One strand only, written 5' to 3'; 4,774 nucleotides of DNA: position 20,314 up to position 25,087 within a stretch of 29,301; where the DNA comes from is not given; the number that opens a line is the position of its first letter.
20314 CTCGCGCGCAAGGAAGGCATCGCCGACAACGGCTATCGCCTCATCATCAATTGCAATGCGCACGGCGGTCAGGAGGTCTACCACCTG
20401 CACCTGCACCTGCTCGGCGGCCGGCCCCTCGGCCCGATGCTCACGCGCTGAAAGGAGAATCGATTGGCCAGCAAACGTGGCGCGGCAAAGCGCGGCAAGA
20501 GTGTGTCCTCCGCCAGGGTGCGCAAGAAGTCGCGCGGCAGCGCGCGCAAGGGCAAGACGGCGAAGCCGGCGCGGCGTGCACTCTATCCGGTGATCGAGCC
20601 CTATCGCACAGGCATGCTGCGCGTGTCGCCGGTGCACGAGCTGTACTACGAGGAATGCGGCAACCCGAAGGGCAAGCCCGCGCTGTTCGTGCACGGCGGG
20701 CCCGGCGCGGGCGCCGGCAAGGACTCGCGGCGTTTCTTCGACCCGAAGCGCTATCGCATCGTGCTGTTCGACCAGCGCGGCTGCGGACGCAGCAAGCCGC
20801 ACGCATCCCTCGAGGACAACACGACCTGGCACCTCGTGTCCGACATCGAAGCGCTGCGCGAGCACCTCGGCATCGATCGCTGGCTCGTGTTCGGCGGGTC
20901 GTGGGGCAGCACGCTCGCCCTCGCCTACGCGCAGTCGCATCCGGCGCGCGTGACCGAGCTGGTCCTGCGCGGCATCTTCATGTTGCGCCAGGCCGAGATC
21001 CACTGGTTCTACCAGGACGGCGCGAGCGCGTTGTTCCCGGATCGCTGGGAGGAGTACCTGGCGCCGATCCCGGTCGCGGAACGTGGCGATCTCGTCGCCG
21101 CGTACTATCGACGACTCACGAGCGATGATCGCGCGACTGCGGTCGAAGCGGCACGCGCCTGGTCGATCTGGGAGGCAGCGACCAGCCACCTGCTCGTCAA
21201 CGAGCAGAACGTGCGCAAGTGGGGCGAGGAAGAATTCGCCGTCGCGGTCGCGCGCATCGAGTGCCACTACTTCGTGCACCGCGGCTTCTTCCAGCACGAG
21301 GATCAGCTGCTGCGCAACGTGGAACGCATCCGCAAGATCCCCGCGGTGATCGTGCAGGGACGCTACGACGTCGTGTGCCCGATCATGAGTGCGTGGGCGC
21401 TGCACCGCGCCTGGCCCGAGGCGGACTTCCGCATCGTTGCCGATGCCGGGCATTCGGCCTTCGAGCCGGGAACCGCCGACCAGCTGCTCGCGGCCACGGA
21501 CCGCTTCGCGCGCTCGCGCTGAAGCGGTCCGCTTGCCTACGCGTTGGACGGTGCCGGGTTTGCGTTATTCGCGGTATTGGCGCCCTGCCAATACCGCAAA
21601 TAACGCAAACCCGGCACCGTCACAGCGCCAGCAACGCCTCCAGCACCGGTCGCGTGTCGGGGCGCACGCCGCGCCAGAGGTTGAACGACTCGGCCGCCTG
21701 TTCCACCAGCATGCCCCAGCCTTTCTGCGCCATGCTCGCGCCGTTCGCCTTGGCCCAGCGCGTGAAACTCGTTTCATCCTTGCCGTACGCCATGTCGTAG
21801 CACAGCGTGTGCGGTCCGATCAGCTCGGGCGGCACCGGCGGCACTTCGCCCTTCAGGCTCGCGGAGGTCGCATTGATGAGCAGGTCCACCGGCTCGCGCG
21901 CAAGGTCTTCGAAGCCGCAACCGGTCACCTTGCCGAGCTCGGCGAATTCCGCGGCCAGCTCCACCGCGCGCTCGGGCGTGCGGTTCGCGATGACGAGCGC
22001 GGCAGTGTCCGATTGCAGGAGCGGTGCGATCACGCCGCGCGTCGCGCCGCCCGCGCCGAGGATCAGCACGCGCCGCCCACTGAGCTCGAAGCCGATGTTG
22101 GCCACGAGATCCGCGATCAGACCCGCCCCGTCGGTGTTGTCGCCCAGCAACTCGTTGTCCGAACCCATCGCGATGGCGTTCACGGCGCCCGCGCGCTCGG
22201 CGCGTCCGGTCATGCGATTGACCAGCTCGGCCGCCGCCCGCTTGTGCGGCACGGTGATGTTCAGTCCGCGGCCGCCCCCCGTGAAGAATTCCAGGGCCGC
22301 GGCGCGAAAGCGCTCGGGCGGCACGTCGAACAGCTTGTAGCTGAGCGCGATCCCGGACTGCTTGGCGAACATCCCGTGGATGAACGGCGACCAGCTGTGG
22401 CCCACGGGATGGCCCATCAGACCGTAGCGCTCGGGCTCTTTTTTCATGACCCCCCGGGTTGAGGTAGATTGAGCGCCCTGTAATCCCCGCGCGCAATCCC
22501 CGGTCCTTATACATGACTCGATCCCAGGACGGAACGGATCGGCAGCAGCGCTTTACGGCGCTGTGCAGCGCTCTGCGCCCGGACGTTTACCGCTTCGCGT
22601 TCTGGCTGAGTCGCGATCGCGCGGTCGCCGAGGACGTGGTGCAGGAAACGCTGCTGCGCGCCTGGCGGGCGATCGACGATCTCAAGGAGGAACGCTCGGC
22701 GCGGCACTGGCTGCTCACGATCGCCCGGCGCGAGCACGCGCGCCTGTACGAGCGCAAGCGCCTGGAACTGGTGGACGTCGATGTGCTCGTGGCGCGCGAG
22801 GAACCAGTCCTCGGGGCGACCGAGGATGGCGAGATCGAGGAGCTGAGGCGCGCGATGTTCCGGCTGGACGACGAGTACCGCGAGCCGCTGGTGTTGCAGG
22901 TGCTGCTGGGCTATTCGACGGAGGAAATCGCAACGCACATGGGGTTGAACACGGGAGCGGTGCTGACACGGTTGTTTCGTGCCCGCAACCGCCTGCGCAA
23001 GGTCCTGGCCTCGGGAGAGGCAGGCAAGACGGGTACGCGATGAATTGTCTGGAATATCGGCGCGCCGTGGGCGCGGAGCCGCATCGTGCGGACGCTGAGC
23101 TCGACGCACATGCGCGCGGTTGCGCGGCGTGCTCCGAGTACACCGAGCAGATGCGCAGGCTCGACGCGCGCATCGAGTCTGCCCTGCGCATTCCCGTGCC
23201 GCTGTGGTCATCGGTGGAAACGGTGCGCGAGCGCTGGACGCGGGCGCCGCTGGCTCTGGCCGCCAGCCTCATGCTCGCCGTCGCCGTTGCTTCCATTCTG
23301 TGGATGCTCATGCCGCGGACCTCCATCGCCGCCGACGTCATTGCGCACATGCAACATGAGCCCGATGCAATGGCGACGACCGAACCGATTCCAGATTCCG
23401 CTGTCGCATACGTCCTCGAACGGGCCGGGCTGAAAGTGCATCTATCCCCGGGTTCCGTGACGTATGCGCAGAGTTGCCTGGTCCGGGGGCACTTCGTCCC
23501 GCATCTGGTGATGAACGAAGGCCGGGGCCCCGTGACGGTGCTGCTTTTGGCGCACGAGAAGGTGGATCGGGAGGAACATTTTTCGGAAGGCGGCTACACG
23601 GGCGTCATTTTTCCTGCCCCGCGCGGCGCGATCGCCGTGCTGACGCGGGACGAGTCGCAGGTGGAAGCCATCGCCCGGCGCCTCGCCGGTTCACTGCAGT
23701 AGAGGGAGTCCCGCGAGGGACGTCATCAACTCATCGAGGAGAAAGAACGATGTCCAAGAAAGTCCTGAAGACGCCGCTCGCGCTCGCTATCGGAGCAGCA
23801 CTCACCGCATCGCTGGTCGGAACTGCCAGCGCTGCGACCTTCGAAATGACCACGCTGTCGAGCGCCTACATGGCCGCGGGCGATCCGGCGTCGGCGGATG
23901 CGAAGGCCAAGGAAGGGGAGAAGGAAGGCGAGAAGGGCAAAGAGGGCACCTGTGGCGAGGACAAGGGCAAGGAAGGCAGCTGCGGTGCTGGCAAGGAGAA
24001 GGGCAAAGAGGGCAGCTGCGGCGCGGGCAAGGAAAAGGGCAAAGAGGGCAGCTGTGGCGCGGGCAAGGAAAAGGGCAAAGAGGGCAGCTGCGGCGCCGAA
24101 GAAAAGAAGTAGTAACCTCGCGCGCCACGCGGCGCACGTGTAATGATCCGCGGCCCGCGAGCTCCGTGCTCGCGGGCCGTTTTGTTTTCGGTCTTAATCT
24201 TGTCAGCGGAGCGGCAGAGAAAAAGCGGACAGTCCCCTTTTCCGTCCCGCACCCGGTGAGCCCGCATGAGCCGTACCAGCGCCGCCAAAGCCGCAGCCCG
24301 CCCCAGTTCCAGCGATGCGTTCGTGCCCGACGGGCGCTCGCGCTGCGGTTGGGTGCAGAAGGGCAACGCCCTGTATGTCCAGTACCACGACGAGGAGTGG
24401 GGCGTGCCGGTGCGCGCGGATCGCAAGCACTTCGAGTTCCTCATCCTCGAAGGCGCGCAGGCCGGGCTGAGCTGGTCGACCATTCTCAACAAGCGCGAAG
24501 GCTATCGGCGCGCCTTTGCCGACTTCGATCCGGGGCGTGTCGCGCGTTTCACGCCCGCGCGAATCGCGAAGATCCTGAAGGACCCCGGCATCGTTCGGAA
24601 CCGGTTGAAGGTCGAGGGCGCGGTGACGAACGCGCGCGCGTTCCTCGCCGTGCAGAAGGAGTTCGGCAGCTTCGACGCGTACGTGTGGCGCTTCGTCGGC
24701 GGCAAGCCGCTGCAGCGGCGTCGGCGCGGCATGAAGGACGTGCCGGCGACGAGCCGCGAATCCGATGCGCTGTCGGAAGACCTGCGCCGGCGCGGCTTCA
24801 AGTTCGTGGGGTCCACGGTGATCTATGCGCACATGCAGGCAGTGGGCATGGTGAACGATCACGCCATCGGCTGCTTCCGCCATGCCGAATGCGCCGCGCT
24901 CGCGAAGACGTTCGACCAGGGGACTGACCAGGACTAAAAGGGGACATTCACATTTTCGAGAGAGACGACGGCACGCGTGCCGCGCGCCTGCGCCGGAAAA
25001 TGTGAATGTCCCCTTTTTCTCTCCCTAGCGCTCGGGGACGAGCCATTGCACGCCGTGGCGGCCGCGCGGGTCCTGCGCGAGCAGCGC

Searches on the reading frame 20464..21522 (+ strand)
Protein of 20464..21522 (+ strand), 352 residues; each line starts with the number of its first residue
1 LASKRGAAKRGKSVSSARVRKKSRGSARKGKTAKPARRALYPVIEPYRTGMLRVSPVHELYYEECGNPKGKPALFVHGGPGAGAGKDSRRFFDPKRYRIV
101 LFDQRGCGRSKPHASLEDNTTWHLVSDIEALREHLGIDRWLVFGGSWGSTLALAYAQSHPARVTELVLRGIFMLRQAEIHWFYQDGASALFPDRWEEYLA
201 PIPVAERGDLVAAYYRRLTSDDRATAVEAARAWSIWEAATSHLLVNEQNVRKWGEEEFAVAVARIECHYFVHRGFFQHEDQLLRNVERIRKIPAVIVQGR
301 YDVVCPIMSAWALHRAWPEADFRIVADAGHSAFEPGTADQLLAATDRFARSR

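Call 5: search_protein_families(library=ncbifam, proteins=[window:20464-21522:+], max_evalue=0.01)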
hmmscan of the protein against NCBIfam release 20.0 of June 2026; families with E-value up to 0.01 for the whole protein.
window:20464-21522:+ (352 aa): 27 families (the best 25 are shown)
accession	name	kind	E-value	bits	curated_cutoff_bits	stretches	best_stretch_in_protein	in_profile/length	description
TIGR01249.1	pro_imino_pep_1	equivalog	2.4e-141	470.3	259.75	1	45-348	2-306/307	prolyl aminopeptidase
TIGR01250.1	pro_imino_pep_2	subfamily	2.7e-18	66.6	167.65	1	59-333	13-272/288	proline iminopeptidase-family hydrolase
NF045632.1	hydroxlase_HsaD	equivalog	3.5e-16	59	400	1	58-170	22-136/290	4,5:9,10-diseco-3-hydroxy-5,9,17-trioxoandrosta-1(10),2-diene-4-oate hydrolase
NF045945.1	ProImpepLactob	equivalog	6.7e-16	58.6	400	1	59-333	14-275/293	proline iminopeptidase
NF045948.1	ProImpepThrmp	equivalog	3.1e-15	56.4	500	1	53-167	8-124/291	proline iminopeptidase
TIGR03611.1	RutD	equivalog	5.2e-13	49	238.5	1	95-168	38-110/258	pyrimidine utilization protein D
NF051488.1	bifunc_PcaDC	exception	8.1e-13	48.2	390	1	95-168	37-108/375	bifunctional 3-oxoadipate enol-lactonase/4-carboxymuconolactone decarboxylase PcaDC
TIGR02427.1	protocat_pcaD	equivalog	8.8e-13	48.2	255.85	1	95-168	38-109/251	3-oxoadipate enol-lactonase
NF050089.1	i_nPHAscl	equivalog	7.2e-09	35.1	300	1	94-168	42-114/288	intracellular short-chain-length polyhydroxyalkanoate depolymerase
NF011457.0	PRK14875.1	equivalog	2.1e-08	33.5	307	1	58-168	120-228/372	acetoin dehydrogenase dihydrolipoyllysine-residue acetyltransferase subunit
TIGR03343.1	biphenyl_bphD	equivalog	4.2e-07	29.5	462.15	1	59-171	21-134/282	2-hydroxy-6-oxo-6-phenylhexa-2,4-dienoate hydrolase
TIGR03695.1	menH_SHCHC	equivalog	7.3e-07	28.9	208.55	1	91-170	21-103/252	2-succinyl-6-hydroxy-2,4-cyclohexadiene-1-carboxylate synthase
NF002938.0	PRK03592.1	equivalog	1.4e-06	27.8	241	1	58-168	20-126/298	haloalkane dehalogenase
NF004514.1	PRK05855.1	equivalog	2.3e-06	26.5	455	1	60-153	12-106/578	SDR family oxidoreductase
NF052610.1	macro_16_ester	equivalog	2.9e-06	26.8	420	0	240-331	176-263/281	alpha/beta fold macrolide esterase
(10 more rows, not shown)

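Call 6: search_protein_families(library=pfam, proteins=[window:20464-21522:+], max_evalue=0.01)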
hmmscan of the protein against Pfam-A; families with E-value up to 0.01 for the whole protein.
window:20464-21522:+ (352 aa): 4 families
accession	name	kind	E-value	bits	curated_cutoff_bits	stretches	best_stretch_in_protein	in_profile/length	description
PF00561.26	Abhydrolase_1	-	1.8e-36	126.5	25.8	1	74-335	4-243/245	alpha/beta hydrolase fold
PF12146.15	Hydrolase_4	-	7.9e-12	45.4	27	1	96-324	31-224/239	Serine aminopeptidase, S33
PF12697.13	Abhydrolase_6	-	2e-11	45.4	26.3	1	74-334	2-208/217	Alpha/beta hydrolase family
PF08386.16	Abhydrolase_4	-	0.0042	17.6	21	1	288-334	31-77/103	TAP-like protein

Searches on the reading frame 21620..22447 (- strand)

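Call 5: search_protein_families(library=ncbifam, proteins=[window:21620-22447:-], max_evalue=0.01)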
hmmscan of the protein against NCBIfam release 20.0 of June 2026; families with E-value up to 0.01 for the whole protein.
window:21620-22447:- (275 aa): 20 families
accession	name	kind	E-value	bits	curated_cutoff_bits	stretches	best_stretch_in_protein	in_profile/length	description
NF001310.0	PRK00258.1-2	equivalog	2.8e-103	344.9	221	1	6-272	3-272/279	shikimate dehydrogenase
TIGR00507.1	aroE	equivalog_domain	3e-78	262.7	200.2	1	7-272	2-265/270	shikimate dehydrogenase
NF001312.0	PRK00258.1-4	equivalog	2.1e-54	184.7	295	1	5-270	9-275/285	shikimate dehydrogenase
NF001319.0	PRK00258.3-3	equivalog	2.3e-49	167.9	252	1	4-271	5-269/279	shikimate dehydrogenase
NF001314.0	PRK00258.2-2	equivalog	1.3e-38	132.7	248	1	9-261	11-272/290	shikimate dehydrogenase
NF001316.0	PRK00258.2-5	equivalog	2e-38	132.2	247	1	7-262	3-247/263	shikimate dehydrogenase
NF001315.0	PRK00258.2-4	equivalog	1.2e-37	129.6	413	1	12-266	14-273/284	shikimate dehydrogenase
NF009201.0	PRK12549.1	subfamily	4.7e-34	117.8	235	1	3-272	5-280/286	shikimate dehydrogenase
NF001322.0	PRK00258.3-6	equivalog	2.5e-33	115.6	285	1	8-266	8-257/272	shikimate dehydrogenase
NF001311.0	PRK00258.1-3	equivalog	3.3e-30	105.2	235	1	3-270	3-266/279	shikimate dehydrogenase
NF009200.0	PRK12548.1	subfamily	3e-28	99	432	1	8-261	12-276/289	shikimate dehydrogenase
TIGR01809.1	Shik-DH-AROM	equivalog_domain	5.5e-27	94.6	196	1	3-264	3-274/282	shikimate dehydrogenase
NF001313.0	PRK00258.2-1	equivalog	2.9e-25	89.4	431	1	8-260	12-274/290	shikimate dehydrogenase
NF006802.0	PRK09310.1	equivalog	1.7e-23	83.2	598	1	5-258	215-453/477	bifunctional 3-dehydroquinate dehydratase/shikimate dehydrogenase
NF009390.0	PRK12749.1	equivalog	6.4e-23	81.5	349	1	6-260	8-272/288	quinate/shikimate dehydrogenase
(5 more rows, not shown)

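Call 6: search_protein_families(library=pfam, proteins=[window:21620-22447:-], max_evalue=0.01)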
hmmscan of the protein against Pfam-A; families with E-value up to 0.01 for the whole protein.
window:21620-22447:- (275 aa): 5 families
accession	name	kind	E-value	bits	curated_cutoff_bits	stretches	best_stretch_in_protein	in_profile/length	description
PF08501.16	Shikimate_dh_N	-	3e-23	82.3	27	1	10-92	1-83/83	Shikimate dehydrogenase substrate binding domain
PF18317.6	SDH_C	-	1.4e-11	44.3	25.8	1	243-273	1-31/31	Shikimate 5'-dehydrogenase C-terminal domain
PF01488.26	Shikimate_DH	-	2e-10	41.3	24.3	1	119-197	7-86/138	Shikimate / quinate 5-dehydrogenase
PF03435.24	Sacchrp_dh_NADP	-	0.0049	17.7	25.1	0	127-168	1-43/129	Saccharopine dehydrogenase NADP binding domain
PF03807.23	F420_oxidored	-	0.0063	17.5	21.6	0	127-176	2-50/94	NADP oxidoreductase coenzyme F420-dependent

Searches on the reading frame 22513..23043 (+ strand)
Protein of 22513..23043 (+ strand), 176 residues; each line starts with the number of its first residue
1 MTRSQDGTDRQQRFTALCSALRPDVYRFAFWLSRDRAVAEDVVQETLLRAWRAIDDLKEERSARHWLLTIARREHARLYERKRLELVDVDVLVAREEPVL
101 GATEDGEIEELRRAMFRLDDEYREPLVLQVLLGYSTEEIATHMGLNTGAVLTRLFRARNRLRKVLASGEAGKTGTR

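Call 5: search_protein_families(library=ncbifam, proteins=[window:22513-23043:+], max_evalue=0.01)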
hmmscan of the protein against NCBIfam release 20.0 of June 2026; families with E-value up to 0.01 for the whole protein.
window:22513-23043:+ (176 aa): 86 families (the best 25 are shown)
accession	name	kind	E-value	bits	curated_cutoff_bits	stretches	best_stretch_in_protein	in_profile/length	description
NF009170.0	PRK12517.1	subfamily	9e-61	204.6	197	1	4-169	15-180/188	RNA polymerase sigma factor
NF009198.0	PRK12546.1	equivalog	1.8e-24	86.5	270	1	24-166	19-162/188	RNA polymerase sigma factor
NF007227.0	PRK09645.1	subfamily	3.8e-24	85.5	202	1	6-166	7-171/177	sigma-70 family RNA polymerase sigma factor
NF058625.1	sigma_PG0214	equivalog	2.2e-23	82.8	130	1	11-167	3-163/170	GFO_1088 family ECF-type sigma factor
TIGR02950.1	SigM_subfam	subfamily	1.4e-22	80.2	147.95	1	22-165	10-158/159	RNA polymerase sigma factor, SigM family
TIGR02983.1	SigE-fam_strep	subfamily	2.7e-22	79.4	141.55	1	9-166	3-159/162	SigE family RNA polymerase sigma factor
NF009199.0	PRK12547.1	subfamily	5e-21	75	219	1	20-166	14-161/184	RNA polymerase sigma factor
NF007216.0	PRK09638.1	equivalog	6.2e-21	75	194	1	11-167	17-176/180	RNA polymerase sigma factor SigY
TIGR02989.1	Sig-70_gvs1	subfamily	1.1e-20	74.1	124.55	1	13-163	2-156/158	RNA polymerase sigma-70 factor, Rhodopirellula/Verrucomicrobium family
NF009164.0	PRK12511.1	equivalog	1.9e-20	73.2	185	1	25-165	17-159/182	RNA polymerase sigma factor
NF009185.0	PRK12533.1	equivalog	2.2e-20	73.3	248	1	3-167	20-195/231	RNA polymerase sigma factor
TIGR02937.1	sigma70-ECF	superfamily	4e-20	72.1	42.9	1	16-165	5-165/165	sigma-70 family RNA polymerase sigma factor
TIGR02959.1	SigZ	equivalog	2.7e-19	69.7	168.65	1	35-166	18-149/170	RNA polymerase sigma factor SigZ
NF009192.0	PRK12540.1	equivalog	5.2e-19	68.5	307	1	22-170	15-164/182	RNA polymerase sigma factor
TIGR02985.1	Sig70_bacteroi1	subfamily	1.8e-17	64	126.4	1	13-165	2-162/162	RNA polymerase sigma-70 factor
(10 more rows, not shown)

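Call 6: search_protein_families(library=pfam, proteins=[window:22513-23043:+], max_evalue=0.01)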
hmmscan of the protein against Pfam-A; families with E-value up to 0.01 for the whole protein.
window:22513-23043:+ (176 aa): 5 families
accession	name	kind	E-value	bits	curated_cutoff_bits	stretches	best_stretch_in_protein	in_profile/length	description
PF04542.20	Sigma70_r2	-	2.4e-14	53.3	24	1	19-83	3-69/71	Sigma-70 region 2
PF08281.18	Sigma70_r4_2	-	3e-12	46.4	25.7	1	109-161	2-54/54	Sigma-70, region 4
PF04545.22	Sigma70_r4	-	3e-05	23.9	24.1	1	114-163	1-50/50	Sigma-70, region 4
PF22029.2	PhyR_sigma2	-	0.0001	22.7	27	1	27-69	10-52/55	Sigma2 domain of PhyR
PF07638.17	Sigma70_ECF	-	0.001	19.4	21.1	1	107-164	125-182/185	ECF sigma factor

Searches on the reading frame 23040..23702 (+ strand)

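Call 5: search_protein_families(library=ncbifam, proteins=[window:23040-23702:+], max_evalue=0.01)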
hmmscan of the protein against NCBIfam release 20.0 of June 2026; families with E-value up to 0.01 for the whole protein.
window:23040-23702:+ (220 aa): 3 families
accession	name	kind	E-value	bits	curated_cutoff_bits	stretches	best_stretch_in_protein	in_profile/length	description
TIGR04503.1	mft_etfB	hypoth_equivalog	0.00024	20.5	200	1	20-75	148-205/290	mycofactocin-associated electron transfer flavoprotein beta subunit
NF052368.1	antisigmaE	subfamily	0.0045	16.8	50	0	19-41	25-47/48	anti-sigma factor family protein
NF052375.1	antisigma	equivalog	0.009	16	100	0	40-127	53-143/217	anti-sigma factor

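Call 6: search_protein_families(library=pfam, proteins=[window:23040-23702:+], max_evalue=0.01)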
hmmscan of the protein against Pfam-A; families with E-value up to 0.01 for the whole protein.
window:23040-23702:+ (220 aa): 1 family
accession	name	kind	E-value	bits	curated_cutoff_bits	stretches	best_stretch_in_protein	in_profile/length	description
PF11859.13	DUF3379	-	6e-35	121.1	33.2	1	1-217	1-230/232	Protein of unknown function (DUF3379)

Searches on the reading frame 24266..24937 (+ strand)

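Call 5: search_protein_families(library=ncbifam, proteins=[window:24266-24937:+], max_evalue=0.01)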
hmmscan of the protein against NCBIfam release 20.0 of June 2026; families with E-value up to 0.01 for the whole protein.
window:24266-24937:+ (223 aa): 2 families
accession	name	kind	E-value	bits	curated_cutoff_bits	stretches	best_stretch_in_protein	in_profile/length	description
TIGR00624.1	tag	subfamily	3.1e-66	222.4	232.5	1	26-205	2-178/179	DNA-3-methyladenine glycosylase I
NF007678.0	PRK10353.1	equivalog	6.1e-62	208.4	349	1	25-207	2-183/189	DNA-3-methyladenine glycosylase I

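Call 6: search_protein_families(library=pfam, proteins=[window:24266-24937:+], max_evalue=0.01)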
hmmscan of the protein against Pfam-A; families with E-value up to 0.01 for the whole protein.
window:24266-24937:+ (223 aa): 1 family
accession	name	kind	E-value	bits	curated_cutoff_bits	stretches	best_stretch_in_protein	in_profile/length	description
PF03352.18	Adenine_glyco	-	3.5e-79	265.2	25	1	29-206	1-177/177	Methyladenine glycosylase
